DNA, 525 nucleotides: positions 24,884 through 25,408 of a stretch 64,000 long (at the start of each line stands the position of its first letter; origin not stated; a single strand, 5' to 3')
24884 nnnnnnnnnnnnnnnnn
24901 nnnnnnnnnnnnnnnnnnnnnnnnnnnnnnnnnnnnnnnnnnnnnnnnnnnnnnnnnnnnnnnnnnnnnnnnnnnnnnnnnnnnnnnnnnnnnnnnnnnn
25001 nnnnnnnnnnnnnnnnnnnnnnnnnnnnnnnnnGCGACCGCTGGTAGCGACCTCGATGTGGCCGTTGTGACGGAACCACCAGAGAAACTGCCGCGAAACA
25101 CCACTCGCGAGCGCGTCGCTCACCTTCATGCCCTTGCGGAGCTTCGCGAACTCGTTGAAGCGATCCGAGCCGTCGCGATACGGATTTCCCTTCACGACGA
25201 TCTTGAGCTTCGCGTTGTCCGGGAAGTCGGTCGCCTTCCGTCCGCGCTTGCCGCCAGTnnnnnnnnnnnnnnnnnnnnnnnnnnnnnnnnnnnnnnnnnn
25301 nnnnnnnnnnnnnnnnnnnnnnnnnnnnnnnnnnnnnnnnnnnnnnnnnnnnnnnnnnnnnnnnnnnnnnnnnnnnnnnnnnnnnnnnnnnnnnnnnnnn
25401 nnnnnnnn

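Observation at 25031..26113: Histone H1/AlgP-like Ala-Lys repeat protein inside the replication module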

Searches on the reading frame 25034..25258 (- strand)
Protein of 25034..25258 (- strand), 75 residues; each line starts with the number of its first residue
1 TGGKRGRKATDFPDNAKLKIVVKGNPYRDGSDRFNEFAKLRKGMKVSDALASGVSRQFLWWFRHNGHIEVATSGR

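Call 14: find_homologous_proteins(query=window:25034-25258:-, max_evalue=10)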
Query window:25034-25258:-: no candidate shares three 5-residue words with the query. No homologue found.

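Call 23: find_related_loci(query=A1, collection=viral_contigs, flank=8000)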
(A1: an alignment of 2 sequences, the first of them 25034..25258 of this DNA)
Query A1 (75 aa) in viral_contigs; peptide patterns used: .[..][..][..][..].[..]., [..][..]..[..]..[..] (x = any residue, [..] = any of these).
142 stretches matched a pattern; 2 encode a relative of the query (tblastn E <= 1e-3); 2 distinct loci.
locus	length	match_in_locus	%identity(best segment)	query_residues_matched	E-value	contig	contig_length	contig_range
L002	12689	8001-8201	38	3-70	3e-11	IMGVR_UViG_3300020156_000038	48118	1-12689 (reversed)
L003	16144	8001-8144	41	5-53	3e-6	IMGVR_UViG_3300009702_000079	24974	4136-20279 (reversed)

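Call 24: search_dna_similar(query=window:25034-25258:-, collection=phages, mode=protein, max_evalue=10, max_rows=20)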
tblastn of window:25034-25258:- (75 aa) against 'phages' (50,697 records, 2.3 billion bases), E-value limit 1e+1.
No match.

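Call 28: search_protein_representatives(alignment_id=A1)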
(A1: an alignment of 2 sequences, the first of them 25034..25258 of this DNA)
Query: 2 sequences, 75 profile positions. Proteins with E-value up to 0.001 (for the whole library): 1908; up to 1e-10: 175; up to 1e-30: 0. The best 150 are listed.
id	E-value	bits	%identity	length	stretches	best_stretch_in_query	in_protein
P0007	3.7e-29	117.1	-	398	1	1-70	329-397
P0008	1.2e-20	89.9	-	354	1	2-70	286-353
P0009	3.3e-20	88.5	-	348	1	3-70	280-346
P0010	9.3e-20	87.0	-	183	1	1-70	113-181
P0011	1.1e-18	83.5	-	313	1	4-70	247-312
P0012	4.4e-18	81.7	-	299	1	1-70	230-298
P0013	3.1e-17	78.9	-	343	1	6-70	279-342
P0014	5.0e-17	78.3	-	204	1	3-71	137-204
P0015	9.0e-17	77.5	-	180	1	1-68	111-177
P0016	3.8e-16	75.4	-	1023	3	8-70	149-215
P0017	1.0e-15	74.1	-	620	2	15-71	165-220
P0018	1.3e-15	73.7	-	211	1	3-70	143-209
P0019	2.3e-15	73.0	-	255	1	1-70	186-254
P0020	4.4e-15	72.1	-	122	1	3-70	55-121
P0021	4.4e-15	72.0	-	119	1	14-71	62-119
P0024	6.7e-15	71.5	-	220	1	1-68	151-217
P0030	1.4e-14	70.4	-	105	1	7-71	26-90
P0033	2.7e-14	69.5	-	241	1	4-72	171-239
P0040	3.6e-14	69.1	-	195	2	1-65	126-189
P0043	5.3e-14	68.6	-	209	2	13-70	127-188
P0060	3.7e-13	65.9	-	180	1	1-68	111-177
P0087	1.8e-12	63.6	-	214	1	4-71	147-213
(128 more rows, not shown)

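Call 32: search_protein_families(library=phrogs, proteins=[P0060, P0040, P0024, P0019, P0033, P0007, P0014, P0030, P0043, P0010], max_evalue=0.1)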
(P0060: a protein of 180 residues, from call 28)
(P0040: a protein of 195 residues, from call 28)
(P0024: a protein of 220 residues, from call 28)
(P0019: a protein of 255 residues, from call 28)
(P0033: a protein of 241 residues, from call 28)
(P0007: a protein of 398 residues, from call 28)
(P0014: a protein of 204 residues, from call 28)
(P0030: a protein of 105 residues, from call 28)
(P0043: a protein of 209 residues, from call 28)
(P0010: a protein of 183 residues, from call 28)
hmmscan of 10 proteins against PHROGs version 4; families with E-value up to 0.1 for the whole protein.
P0060 (180 aa): 1 family
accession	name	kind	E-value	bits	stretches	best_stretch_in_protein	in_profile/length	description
phrog_38529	-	unknown function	0.00083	19.8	1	29-69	30-70/387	-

P0040 (195 aa): 2 families
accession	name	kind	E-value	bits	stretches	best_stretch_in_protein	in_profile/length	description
phrog_38529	-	unknown function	0.0053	17.2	1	9-105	10-103/387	-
phrog_777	-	head and packaging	0.013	15.8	1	4-172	19-191/580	major head protein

P0024 (220 aa): 1 family
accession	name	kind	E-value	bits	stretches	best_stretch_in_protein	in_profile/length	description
phrog_3055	-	DNA, RNA and nucleotide metabolism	0.011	16.2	1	161-199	61-99/233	RusA-like Holliday junction resolvase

P0019 (255 aa): 0 families

P0033 (241 aa): 1 family
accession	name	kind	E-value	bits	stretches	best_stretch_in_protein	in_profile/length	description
phrog_29668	-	unknown function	0.015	15.4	1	134-219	236-318/357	-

P0007 (398 aa): 0 families

P0014 (204 aa): 0 families

P0030 (105 aa): 1 family
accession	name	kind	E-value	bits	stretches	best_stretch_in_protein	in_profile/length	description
phrog_11243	-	unknown function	0.041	15.3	1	54-103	23-70/93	-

P0043 (209 aa): 0 families

P0010 (183 aa): 0 families

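Call 33: search_protein_families(library=pfam, proteins=[P0060, P0040, P0024, P0019, P0033, P0007, P0014, P0030, P0043, P0016], max_evalue=1)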
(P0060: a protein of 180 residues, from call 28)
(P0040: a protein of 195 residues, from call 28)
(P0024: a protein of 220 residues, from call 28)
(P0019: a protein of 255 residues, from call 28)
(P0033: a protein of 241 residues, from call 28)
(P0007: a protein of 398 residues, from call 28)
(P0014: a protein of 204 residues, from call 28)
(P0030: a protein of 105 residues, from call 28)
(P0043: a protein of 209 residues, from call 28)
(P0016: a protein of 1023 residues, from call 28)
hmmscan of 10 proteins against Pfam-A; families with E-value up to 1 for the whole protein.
P0060 (180 aa): 2 families
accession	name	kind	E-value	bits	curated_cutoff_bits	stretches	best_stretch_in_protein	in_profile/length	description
PF13481.12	AAA_25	-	0.046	13.8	27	1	13-67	72-127/195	AAA domain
PF04733.20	Coatomer_E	-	0.051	13.4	21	1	12-58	134-178/290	Coatomer epsilon subunit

P0040 (195 aa): 1 family
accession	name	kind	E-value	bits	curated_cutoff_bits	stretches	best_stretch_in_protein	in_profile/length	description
PF14303.12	NAM-associated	-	0.09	14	27.7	1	41-128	7-91/162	No apical meristem-associated C-terminal domain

P0024 (220 aa): 0 families

P0019 (255 aa): 5 families
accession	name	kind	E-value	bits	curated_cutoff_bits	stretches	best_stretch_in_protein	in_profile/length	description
PF07572.17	BCNT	-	0.015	15.9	22.2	1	33-78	4-51/75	Bucentaur or craniofacial development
PF21421.2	ATR1_WY-dom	-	0.079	13.7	27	1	44-91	48-93/101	Avirulence protein ATR1, WY-domain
PF09731.14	Mitofilin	-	0.14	11.4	27.4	1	31-226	45-220/614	Mitochondrial inner membrane protein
PF02724.19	CDC45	-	0.15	10.7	34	1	105-197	122-196/624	CDC45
PF10422.14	LRS4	-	0.2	12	24.2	1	32-152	122-202/211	Monopolin complex subunit LRS4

P0033 (241 aa): 1 family
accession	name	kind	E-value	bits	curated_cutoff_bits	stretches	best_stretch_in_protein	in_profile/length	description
PF09325.15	Vps5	-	0.034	14.2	27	1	6-59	169-222/236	Vps5 C terminal like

P0007 (398 aa): 2 families
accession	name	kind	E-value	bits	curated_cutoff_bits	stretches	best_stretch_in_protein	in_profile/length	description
PF07382.16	HC2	-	8.6e-05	23.2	40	1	210-331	4-130/194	Histone H1-like nucleoprotein HC2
PF02095.21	Extensin_1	-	0.3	11.3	105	1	204-307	4-105/171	Extensin-like protein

P0014 (204 aa): 1 family
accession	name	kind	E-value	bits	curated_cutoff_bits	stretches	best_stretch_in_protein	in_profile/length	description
PF04086.19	SRP-alpha_N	-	0.095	12.9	25.4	1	63-146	87-166/301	Signal recognition particle, alpha subunit, N-terminal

P0030 (105 aa): 0 families

P0043 (209 aa): 0 families

P0016 (1023 aa): 2 families
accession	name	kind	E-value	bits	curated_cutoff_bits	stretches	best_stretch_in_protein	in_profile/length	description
PF03496.20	ADPrib_exo_Tox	-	1.5e-11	44.4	23.4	1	846-1000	15-180/196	ADP-ribosyltransferase exoenzyme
PF13145.12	Rotamase_2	-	0.19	13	27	0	511-577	3-72/121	PPIC-type PPIASE domain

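Call 40: search_solved_structures(query=A3, max_evalue=10, show_alignments=2)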
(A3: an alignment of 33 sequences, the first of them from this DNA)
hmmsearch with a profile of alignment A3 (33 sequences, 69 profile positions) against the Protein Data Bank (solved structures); distinct sequences matched with E-value up to 10: 2.
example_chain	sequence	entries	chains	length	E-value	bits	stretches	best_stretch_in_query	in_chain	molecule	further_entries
6g43_A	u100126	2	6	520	0.22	14.9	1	11-32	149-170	Putative major capsid protein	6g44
6g45_A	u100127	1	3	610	0.29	14.6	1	11-32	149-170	Putative major capsid protein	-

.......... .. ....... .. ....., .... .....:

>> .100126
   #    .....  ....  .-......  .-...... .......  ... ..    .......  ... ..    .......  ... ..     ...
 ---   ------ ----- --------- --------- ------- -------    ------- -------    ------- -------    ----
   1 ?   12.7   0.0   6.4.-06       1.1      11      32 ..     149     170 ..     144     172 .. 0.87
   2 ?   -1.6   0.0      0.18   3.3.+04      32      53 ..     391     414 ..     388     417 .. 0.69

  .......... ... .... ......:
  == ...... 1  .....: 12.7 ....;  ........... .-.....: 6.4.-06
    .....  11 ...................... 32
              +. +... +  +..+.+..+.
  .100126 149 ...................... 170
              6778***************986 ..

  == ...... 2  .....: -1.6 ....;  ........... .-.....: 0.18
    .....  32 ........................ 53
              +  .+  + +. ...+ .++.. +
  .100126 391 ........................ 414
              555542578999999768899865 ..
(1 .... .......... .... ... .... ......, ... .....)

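Call 43: find_homologous_proteins(query=A3, max_evalue=0.001)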
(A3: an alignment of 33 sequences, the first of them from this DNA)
Query A3 (33 sequences) (74 aa, profile of the alignment): 238 proteins with E <= 0.001 among 1712 candidates; the best 120 are listed.
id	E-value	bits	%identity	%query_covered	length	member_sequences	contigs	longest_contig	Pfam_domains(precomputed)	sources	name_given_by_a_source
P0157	7.4e-24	101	42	80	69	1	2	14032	-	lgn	-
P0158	8.3e-24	101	39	80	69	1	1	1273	-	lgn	-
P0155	2.0e-23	100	39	80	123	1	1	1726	-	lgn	-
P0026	5.7e-23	99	35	93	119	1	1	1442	-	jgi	jgi:hypothetical protein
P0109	7.9e-22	95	34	95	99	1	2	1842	-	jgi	-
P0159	1.1e-21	95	38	89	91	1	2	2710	-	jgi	jgi:hypothetical protein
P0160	1.9e-21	94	44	68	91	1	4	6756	-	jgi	jgi:hypothetical protein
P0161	5.8e-21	92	38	93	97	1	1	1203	-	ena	-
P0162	8.6e-21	92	38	76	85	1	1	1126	-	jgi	jgi:hypothetical protein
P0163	1.0e-20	91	33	78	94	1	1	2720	-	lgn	-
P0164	3.6e-20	90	32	81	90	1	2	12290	-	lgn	-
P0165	4.3e-20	89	48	81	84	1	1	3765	-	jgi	jgi:hypothetical protein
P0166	6.4e-20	89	39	93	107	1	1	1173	-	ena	-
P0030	8.9e-20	88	39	91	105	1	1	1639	-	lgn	-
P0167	1.9e-19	87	36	82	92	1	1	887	-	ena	-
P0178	2.3e-18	84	44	73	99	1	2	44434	-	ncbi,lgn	-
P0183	3.1e-18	83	43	50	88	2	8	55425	-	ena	-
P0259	1.9e-14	71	28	73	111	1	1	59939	-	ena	-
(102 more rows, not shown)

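Call 49: find_related_loci(query=A3, collection=viral_contigs, flank=8000)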
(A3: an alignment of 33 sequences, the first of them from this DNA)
Query A3 (74 aa) in viral_contigs; peptide patterns used: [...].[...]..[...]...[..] (x = any residue, [..] = any of these).
30 stretches matched a pattern; 5 encode a relative of the query (tblastn E <= 1e-3); 5 distinct loci.
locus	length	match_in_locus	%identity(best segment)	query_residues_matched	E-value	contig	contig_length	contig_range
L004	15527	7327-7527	46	2-69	4e-14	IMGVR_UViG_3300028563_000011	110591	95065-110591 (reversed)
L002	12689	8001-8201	38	2-69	9e-11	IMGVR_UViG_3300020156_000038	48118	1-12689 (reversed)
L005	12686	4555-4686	43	11-54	1e-8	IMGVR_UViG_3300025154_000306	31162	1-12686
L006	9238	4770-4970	30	7-70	4e-6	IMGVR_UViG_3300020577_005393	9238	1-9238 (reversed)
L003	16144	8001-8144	41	4-52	6e-6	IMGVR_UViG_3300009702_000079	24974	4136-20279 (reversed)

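Call 52: search_protein_families(library=pfam, proteins=[L004:1745-3154:+, L004:3413-4975:+, L004:5067-6116:+, L004:6151-6825:+, L004:6892-7536:+, L004:8307-9143:+, L004:9158-10102:+, L004:10047-11243:+, L004:11240-12019:+, L004:12865-13830:+], max_evalue=0.001)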
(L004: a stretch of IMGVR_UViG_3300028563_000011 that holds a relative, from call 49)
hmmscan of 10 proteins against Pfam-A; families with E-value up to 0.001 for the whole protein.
L004:1745-3154:+ (469 aa): 2 families
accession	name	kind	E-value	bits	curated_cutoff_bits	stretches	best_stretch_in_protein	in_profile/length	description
PF03796.21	DnaB_C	-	2.4e-06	27.6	27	1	174-239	4-70/255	DnaB-like helicase C terminal domain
PF06745.19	ATPase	-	0.00031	20.6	26.6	0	173-235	2-66/231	KaiC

L004:3413-4975:+ (520 aa): 1 family
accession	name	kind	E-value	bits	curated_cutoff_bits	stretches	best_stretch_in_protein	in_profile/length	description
PF00271.37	Helicase_C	-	7.4e-05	23.4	23.5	0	367-477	2-110/110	Helicase conserved C-terminal domain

L004:5067-6116:+ (349 aa): 2 families
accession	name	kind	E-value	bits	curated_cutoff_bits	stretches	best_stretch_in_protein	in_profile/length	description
PF08275.17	DNAG_N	-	2.7e-05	24.7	26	1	139-200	44-106/128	DNA primase catalytic core, N-terminal domain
PF01751.28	Toprim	-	0.0005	20.6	23.1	1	238-304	1-76/96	Toprim domain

L004:6151-6825:+ (224 aa): 0 families

L004:6892-7536:+ (214 aa): 0 families

L004:8307-9143:+ (278 aa): 2 families
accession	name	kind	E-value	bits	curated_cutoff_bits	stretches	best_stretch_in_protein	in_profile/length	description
PF01266.30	DAO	-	6.3e-12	46.1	27.9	1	102-273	168-350/353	FAD dependent oxidoreductase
PF13450.12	NAD_binding_8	-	0.00042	21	21.9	1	7-33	1-27/68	NAD(P)-binding Rossmann-like domain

L004:9158-10102:+ (314 aa): 0 families

L004:10047-11243:+ (398 aa): 2 families
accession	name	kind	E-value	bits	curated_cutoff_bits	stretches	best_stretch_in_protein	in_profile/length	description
PF04055.27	Radical_SAM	-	1.4e-17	64.8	29.5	1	62-195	3-140/166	Radical SAM superfamily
PF13186.11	SPASM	-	9.1e-05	23.1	21.5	1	309-366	6-66/67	Iron-sulfur cluster-binding domain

L004:11240-12019:+ (259 aa): 1 family
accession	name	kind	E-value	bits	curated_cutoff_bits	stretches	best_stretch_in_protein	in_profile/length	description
PF18724.6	ADDT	-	1.1e-14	55.2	26.2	1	18-217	23-228/232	Amino acid:DNA transferase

L004:12865-13830:+ (321 aa): 1 family
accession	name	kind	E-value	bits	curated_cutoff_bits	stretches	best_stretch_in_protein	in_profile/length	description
PF01145.31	Band_7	-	1.6e-05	25.5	23.6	1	126-266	50-165/176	SPFH domain / Band 7 family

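Call 60: search_dna_similar(query=P0087, collection=phages, mode=protein, max_evalue=0.01, max_rows=30)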
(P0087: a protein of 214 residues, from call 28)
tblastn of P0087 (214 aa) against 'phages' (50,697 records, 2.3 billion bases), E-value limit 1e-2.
Records with a match: 1; places in all: 1; records where one place covers at least 80% of the query: 0.
Best place of each record, by identity: <60% 1.
By first word of the organism name: Alphaproteobacteria 1.
By host as written in the record: - 1.
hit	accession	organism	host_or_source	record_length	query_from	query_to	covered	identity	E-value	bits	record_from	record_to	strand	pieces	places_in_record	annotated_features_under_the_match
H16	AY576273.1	Alphaproteobacteria phage PhiJL001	-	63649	149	214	31%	36.4%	2e-4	47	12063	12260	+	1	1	gp18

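Call 62: get_annotated_region(hit=H16, flank=9000)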
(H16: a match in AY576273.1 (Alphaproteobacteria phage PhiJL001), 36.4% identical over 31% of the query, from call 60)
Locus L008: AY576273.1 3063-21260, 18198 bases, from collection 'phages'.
description: Alphaproteobacteria phage PhiJL001, complete genome.
organism: Alphaproteobacteria phage PhiJL001 (NCBI taxid 2681607)
taxonomy: Viruses; Duplodnaviria; Heunggongvirae; Uroviricota; Caudoviricetes; Mesyanzhinovviridae; Keylargovirus; Keylargovirus JL001
host: -; source: -; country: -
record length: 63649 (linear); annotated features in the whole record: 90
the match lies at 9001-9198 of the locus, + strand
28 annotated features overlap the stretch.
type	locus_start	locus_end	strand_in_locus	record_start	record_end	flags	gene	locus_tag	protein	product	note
CDS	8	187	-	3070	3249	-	-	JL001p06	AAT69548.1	gp06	-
CDS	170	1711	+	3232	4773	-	-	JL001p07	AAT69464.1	helicase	gp07; similar to Vibriophage VP5 superfamily II DNA/RNA helicase encoded by GenBank Accession Number AY510084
CDS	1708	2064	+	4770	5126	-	-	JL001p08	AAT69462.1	gp08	-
CDS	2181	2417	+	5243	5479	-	-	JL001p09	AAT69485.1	gp09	-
CDS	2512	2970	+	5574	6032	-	-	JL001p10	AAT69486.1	gp10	-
CDS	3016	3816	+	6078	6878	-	-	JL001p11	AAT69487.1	gp11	-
CDS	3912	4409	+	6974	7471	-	-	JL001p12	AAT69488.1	gp12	-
CDS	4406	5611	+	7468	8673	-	-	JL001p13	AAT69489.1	exonuclease V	gp13; similar to Pseudomonas aeruginosa bacteriophage PaP2 p54 encoded by GenBank Accession Number AY575774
CDS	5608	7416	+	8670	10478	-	-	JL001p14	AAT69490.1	ribonucleotide reductase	gp14; similar to Halovirus HF2 ribonucleotide reductase encoded by GenBank Accession Number AF222060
CDS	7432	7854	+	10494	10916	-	-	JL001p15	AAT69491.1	gp15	-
CDS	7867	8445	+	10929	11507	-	-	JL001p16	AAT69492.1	gp16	similar to Mycobacteriophage CJW1 gp114 encoded by GenBank Accession Number AY129331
CDS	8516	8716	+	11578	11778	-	-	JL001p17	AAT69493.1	gp17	-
CDS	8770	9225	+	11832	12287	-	-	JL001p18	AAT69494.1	gp18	-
CDS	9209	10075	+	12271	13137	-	-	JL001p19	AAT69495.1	gp19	-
CDS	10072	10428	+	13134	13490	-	-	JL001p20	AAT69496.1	gp20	-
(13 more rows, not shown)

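Call 74: find_encoding_contigs(protein=P0060, flank=10000, max_places=3)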
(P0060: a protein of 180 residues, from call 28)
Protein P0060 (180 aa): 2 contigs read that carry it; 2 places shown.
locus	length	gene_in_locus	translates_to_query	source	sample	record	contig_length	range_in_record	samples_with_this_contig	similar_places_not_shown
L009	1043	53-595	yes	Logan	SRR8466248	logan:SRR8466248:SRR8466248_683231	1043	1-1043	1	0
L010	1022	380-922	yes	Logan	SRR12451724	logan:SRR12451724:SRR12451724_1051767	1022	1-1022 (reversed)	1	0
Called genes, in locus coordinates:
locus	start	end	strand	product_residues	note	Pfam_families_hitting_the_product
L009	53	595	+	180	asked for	-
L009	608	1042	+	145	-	?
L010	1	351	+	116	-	?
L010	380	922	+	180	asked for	-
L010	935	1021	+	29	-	?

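Call 83: search_protein_families(library=ncbifam, proteins=[P0060, P0040, P0087, L008:8770-9225:+, P0030, P0007, P0043], max_evalue=0.1)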
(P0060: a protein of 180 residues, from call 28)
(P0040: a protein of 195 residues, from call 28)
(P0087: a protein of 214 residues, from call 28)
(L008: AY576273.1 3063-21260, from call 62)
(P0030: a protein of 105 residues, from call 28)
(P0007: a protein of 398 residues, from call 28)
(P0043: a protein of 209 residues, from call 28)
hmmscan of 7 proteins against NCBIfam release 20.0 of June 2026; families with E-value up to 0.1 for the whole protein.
P0060 (180 aa): 0 families

P0040 (195 aa): 3 families
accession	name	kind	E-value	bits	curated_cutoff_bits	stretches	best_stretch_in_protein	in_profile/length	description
NF047418.1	teichoic_AuxB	equivalog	0.026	13.5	300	1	28-142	224-343/345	lipoteichoic acid stability factor AuxB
NF045516.2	SepX_GlpR_1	exception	0.072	12.9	160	1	41-141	85-175/293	divisome protein SepX/GlpR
NF033847.1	MCP_Sipho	equivalog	0.086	12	75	1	26-175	24-168/549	major capsid protein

P0087 (214 aa): 0 families

L008:8770-9225:+ (151 aa): 1 family
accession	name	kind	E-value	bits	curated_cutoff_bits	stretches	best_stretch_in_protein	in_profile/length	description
NF052572.1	PtdglycHdlsScrM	equivalog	0.017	14.1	400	1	28-117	137-226/373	peptidoglycan hydrolase ScrM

P0030 (105 aa): 1 family
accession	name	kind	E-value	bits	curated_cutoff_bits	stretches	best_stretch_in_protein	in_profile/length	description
NF004628.0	PRK05972.1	subfamily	0.014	13.5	895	1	19-87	228-298/870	ATP-dependent DNA ligase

P0007 (398 aa): 1 family
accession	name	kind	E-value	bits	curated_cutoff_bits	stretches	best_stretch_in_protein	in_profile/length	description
NF046048.1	NlpC_P60_DIP1281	equivalog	0.029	13.2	517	1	158-332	165-400/587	DIP1281 family NlpC/P60 protein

P0043 (209 aa): 1 family
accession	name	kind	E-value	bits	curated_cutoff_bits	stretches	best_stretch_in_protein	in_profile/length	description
NF052581.1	GSU2086_dom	subfamily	0.045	13.3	250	1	16-71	162-218/301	GSU2086 family protein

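Call 87: search_protein_families(library=pfam, alignment_id=A5, max_evalue=10)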
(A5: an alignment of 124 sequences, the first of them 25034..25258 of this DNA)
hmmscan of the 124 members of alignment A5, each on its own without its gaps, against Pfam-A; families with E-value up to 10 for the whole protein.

A. member 1, window:25034-25258:- (75 aa): 0 families

B. families by the number of members that match (of 124 scanned): 53 families (the first 25 are shown)
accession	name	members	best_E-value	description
PF11248.13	DUF3046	2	0.032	Protein of unknown function (DUF3046)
PF03839.21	Sec62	2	6.3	Translocation protein Sec62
PF15229.11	POM121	1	0.0014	POM121 family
PF05722.18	Ustilago_mating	1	0.0055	Ustilago B locus mating-type protein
PF20250.3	FapA_N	1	0.0069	Flagellar Assembly Protein A N-terminal region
PF23969.1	DUF7296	1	0.014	Domain of unknown function (DUF7296)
PF16694.10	Cytochrome_P460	1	0.014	Cytochrome P460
PF09831.14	DUF2058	1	0.017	Uncharacterized protein conserved in bacteria (DUF2058)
PF11871.13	DUF3391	1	0.022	Domain of unknown function (DUF3391)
PF00376.29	MerR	1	0.023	MerR family regulatory protein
PF19796.4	DUF6280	1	0.037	Family of unknown function (DUF6280)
PF10056.14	DUF2293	1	0.041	Uncharacterized conserved protein (DUF2293)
PF05568.16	ASFV_J13L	1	0.052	African swine fever virus J13L protein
PF22319.1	DUF6972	1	0.052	Domain of unknown function (DUF6972)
PF25248.1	Ig_CFAP65_8th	1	0.059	CFAP65, eight Ig-like domain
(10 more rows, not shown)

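Call 88: find_encoding_contigs(protein=P0183, flank=7000, max_places=2)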
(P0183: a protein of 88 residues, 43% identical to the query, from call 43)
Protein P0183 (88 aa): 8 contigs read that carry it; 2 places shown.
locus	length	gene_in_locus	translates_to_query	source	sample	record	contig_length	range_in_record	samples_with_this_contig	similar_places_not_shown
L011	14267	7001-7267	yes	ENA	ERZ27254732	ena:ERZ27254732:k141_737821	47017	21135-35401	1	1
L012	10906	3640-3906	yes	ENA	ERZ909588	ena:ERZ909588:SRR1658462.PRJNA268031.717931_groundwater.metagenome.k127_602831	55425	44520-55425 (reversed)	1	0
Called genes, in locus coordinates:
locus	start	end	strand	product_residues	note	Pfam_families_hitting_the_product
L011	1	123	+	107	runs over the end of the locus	-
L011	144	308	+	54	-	-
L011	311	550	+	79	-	-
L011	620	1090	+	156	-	-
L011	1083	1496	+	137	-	-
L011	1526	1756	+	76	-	-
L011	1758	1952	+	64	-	-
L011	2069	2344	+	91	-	-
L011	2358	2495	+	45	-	-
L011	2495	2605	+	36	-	-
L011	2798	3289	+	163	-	-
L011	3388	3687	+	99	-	-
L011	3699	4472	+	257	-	PF10979:DUF2786, PF23771:DUF7168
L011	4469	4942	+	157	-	-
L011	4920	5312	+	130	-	-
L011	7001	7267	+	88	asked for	-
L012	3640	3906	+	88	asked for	-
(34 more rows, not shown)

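Call 89: find_encoding_contigs(protein=P0178, flank=7000, max_places=2)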
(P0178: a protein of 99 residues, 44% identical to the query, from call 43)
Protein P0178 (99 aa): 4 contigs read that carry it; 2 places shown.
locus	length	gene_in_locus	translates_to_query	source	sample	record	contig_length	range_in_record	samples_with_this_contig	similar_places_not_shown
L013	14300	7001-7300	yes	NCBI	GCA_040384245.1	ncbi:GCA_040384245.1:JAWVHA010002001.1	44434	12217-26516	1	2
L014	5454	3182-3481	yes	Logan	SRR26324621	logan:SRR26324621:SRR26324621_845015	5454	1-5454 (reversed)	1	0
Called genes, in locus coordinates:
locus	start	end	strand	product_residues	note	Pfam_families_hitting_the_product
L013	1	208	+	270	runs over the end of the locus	-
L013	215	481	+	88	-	-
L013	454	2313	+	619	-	PF01612:DNA_pol_A_exo1 (weak), PF00476:DNA_pol_A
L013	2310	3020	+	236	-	PF12705:PDDEXK_1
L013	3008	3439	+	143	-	PF00293:NUDIX, PF14815:NUDIX_4 (weak)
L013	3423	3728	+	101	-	-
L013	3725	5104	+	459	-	PF00176:SNF2-rel_dom, PF00271:Helicase_C (weak)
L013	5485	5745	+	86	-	-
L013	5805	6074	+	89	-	-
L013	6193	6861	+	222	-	-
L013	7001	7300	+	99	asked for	-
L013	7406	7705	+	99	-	-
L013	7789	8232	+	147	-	PF12957:DUF3846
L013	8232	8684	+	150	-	-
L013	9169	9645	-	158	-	-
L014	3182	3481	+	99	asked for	-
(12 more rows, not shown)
